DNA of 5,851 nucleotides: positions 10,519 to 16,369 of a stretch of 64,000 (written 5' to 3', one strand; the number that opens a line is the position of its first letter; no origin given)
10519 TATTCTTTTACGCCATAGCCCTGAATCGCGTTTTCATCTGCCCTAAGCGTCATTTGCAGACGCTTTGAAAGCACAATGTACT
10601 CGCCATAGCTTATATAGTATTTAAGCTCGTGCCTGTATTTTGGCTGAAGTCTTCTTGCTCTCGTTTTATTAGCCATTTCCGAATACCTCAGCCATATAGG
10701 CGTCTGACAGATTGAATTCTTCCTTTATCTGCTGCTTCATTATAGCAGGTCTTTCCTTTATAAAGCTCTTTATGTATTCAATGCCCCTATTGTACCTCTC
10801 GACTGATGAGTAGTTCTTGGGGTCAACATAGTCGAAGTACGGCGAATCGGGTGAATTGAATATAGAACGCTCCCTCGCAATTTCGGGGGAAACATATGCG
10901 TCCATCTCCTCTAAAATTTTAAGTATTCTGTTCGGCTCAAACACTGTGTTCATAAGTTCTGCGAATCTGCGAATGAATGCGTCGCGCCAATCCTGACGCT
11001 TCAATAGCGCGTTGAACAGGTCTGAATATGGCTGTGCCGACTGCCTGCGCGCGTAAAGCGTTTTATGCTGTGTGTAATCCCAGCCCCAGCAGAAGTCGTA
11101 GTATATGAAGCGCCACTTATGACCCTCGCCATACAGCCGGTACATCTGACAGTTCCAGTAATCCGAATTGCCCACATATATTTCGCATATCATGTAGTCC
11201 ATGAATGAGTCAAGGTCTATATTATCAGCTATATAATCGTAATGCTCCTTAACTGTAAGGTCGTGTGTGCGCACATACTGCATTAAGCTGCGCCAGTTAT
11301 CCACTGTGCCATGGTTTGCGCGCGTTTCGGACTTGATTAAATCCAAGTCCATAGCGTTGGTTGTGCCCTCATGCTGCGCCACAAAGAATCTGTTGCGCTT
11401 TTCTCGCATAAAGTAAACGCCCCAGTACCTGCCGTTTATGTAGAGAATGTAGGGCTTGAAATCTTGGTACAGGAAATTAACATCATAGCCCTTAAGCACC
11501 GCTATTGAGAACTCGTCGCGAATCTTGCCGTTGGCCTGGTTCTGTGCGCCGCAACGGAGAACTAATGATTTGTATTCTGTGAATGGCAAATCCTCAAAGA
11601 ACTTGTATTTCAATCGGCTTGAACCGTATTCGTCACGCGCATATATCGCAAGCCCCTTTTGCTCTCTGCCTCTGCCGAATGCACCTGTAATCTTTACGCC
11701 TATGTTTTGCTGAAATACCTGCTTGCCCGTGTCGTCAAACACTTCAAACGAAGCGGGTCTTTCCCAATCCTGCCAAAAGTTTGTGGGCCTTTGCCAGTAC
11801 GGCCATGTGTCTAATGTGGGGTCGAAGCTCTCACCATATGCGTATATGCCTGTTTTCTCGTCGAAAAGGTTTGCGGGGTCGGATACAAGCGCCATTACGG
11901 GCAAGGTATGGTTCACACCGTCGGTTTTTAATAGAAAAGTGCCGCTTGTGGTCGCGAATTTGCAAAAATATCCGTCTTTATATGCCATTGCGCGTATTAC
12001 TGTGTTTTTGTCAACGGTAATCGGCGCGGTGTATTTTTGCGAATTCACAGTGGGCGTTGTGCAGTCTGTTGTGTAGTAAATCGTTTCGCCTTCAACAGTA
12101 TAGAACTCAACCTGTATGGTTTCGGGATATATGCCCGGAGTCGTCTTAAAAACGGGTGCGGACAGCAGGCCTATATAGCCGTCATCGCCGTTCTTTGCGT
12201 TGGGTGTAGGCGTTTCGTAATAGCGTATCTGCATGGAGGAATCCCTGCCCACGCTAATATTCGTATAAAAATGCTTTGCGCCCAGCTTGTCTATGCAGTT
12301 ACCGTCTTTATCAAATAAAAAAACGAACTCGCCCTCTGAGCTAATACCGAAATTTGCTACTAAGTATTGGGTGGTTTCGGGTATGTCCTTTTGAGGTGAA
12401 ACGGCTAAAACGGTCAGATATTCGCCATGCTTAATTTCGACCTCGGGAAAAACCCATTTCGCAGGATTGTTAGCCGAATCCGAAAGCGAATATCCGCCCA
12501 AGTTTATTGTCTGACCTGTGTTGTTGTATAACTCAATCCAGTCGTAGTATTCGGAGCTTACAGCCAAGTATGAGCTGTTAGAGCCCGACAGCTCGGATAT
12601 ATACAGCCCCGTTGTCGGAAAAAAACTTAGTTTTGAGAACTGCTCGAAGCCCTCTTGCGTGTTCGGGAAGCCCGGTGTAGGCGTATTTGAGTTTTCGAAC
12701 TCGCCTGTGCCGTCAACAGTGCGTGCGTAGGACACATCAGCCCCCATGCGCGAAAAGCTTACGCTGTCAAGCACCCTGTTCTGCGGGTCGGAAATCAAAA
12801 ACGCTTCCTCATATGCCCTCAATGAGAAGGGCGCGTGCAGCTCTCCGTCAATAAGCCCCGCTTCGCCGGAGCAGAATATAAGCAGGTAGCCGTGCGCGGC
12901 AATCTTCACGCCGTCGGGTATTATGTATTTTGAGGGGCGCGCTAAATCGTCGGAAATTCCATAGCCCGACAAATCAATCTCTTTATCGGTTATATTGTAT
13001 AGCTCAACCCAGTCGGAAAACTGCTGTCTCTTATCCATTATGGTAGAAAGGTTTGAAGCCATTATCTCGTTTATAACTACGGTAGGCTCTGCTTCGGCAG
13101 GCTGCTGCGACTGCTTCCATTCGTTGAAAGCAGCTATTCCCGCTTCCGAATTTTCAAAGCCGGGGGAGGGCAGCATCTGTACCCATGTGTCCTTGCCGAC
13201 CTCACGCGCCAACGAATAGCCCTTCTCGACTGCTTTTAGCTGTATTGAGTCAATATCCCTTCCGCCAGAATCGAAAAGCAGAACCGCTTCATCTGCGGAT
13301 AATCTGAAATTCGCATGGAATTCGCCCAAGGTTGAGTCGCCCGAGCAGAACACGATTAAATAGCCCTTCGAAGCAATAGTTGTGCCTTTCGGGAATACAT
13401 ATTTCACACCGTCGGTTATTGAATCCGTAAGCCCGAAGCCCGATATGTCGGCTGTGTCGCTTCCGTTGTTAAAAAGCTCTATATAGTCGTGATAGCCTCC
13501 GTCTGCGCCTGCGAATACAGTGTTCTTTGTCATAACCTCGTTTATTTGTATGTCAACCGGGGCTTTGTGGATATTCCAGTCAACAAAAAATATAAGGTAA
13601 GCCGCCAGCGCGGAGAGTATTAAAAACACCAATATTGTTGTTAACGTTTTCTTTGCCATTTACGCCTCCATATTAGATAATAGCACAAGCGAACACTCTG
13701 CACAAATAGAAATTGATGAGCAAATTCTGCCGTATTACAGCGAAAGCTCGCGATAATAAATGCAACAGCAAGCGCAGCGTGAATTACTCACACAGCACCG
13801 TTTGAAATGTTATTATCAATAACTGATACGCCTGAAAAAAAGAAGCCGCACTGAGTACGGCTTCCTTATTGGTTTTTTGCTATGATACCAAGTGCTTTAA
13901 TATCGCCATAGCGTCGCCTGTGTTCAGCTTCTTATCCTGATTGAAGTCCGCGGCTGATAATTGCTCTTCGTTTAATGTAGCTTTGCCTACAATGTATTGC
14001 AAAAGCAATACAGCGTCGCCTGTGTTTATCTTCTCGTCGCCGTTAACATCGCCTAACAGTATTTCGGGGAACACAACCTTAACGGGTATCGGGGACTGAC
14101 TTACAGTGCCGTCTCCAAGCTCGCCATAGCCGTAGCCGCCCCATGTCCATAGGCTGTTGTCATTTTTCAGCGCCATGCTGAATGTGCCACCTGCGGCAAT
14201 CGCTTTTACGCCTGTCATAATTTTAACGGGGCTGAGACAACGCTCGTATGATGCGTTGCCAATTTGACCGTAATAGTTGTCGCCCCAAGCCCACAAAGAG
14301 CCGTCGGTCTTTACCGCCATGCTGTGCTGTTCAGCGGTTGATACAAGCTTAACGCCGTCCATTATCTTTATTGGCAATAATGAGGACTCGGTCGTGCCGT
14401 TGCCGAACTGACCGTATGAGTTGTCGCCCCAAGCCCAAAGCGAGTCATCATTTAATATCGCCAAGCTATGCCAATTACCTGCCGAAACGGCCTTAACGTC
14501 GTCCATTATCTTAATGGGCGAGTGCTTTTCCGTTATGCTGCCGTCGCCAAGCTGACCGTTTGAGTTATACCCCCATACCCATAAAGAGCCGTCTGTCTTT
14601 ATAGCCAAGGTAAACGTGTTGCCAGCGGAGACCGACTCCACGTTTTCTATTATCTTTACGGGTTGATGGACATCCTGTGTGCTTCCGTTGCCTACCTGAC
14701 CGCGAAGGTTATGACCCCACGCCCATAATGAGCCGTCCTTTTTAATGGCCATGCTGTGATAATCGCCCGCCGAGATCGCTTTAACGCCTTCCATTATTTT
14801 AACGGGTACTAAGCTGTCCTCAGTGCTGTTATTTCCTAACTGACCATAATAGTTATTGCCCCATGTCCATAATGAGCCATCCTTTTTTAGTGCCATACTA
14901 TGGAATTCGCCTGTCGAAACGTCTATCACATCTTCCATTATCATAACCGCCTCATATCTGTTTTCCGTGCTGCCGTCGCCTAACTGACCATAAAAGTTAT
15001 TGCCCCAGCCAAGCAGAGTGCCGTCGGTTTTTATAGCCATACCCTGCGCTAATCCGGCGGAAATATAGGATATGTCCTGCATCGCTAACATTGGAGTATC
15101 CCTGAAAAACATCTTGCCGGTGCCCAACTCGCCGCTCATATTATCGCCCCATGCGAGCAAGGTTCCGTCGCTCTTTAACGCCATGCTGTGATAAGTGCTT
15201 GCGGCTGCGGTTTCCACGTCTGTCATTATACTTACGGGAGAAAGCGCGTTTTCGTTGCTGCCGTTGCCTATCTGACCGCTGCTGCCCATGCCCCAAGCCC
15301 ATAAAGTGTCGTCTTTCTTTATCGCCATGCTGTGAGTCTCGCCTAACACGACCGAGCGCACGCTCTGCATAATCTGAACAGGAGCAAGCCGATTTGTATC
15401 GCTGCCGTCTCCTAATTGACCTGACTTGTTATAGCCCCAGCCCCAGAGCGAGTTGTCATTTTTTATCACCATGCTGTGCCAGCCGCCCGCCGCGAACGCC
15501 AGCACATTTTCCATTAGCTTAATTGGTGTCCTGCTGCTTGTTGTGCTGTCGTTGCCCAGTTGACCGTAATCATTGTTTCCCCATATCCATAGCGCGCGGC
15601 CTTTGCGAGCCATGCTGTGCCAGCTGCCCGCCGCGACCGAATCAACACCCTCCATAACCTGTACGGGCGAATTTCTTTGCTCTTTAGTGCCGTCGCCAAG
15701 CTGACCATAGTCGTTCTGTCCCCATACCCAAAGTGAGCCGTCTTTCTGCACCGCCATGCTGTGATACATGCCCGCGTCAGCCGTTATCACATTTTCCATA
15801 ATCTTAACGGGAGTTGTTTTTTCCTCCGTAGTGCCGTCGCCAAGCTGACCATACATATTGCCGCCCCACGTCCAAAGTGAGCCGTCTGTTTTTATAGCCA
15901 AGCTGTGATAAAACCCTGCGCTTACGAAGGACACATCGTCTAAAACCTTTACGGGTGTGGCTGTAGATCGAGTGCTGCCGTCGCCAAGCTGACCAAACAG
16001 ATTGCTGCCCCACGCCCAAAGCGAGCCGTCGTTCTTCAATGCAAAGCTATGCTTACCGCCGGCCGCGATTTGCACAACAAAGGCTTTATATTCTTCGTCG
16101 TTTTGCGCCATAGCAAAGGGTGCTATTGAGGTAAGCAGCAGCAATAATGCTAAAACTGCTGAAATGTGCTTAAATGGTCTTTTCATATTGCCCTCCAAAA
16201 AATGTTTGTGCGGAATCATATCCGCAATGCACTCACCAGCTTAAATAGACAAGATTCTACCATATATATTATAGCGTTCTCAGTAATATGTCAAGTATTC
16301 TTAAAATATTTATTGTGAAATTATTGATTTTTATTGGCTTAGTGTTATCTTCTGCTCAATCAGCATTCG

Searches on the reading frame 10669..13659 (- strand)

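Call 36: search_protein_families(library=pfam, proteins=[window:10669-13659:-], max_evalue=0.00001)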
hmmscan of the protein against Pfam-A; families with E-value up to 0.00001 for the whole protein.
window:10669-13659:- (996 aa): 4 families
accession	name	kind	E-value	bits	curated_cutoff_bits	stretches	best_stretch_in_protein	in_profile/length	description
PF00932.25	LTD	-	1.2e-46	158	34.3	3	33-140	4-106/109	Lamin Tail Domain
PF08757.17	CotH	-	7.7e-35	121.4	23.8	1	655-974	1-322/322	CotH kinase protein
PF13290.12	CHB_HEX_C_1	-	1.2e-15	57.6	22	1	507-563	2-59/67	Chitobiase/beta-hexosaminidase C-terminal domain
PF13287.12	Fn3_assoc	-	1.9e-13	50.7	23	1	518-563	2-48/59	Fn3 associated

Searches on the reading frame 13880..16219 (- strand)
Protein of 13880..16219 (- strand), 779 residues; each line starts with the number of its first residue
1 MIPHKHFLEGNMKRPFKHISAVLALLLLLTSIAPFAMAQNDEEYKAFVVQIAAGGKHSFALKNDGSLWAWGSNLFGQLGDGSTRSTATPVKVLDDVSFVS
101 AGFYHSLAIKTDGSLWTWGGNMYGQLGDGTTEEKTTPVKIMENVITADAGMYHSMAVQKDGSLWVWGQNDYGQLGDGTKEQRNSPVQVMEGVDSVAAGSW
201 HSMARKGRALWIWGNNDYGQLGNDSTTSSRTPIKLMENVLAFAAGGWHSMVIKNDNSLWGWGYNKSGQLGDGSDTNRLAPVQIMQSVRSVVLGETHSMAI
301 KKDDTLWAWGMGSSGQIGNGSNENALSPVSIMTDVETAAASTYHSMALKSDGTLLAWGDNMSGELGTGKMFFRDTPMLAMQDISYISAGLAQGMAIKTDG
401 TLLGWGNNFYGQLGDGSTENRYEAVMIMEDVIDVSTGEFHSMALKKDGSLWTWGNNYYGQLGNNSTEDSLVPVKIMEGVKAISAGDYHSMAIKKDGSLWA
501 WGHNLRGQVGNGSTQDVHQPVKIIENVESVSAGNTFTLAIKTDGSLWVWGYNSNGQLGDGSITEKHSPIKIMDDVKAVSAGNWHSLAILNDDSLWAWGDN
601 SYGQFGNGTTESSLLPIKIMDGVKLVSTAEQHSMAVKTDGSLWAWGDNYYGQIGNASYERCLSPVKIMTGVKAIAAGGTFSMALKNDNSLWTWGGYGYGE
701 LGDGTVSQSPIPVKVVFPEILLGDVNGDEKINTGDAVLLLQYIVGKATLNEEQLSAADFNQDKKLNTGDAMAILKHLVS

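Call 36: search_protein_families(library=pfam, proteins=[window:13880-16219:-], max_evalue=0.00001)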
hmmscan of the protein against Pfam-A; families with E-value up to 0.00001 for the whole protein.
window:13880-16219:- (779 aa): 5 families
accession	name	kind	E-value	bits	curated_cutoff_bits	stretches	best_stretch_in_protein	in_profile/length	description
PF25390.1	WD40_RLD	-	2.8e-229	761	150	4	39-284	82-346/363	RCC1-like domain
PF00415.24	RCC1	-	3.2e-159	517.9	21.7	12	447-492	1-50/50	Regulator of chromosome condensation (RCC1) repeat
PF13540.12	RCC1_2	-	2.5e-124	402.9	22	10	575-604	1-30/30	Regulator of chromosome condensation (RCC1) repeat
PF25384.1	Alsin_RLD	-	4.9e-27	95.7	100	0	191-242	276-326/405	Alsin RCC1-like domain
PF00404.24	Dockerin_1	-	9.3e-11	42.2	22.9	1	722-777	1-56/57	Dockerin type I domain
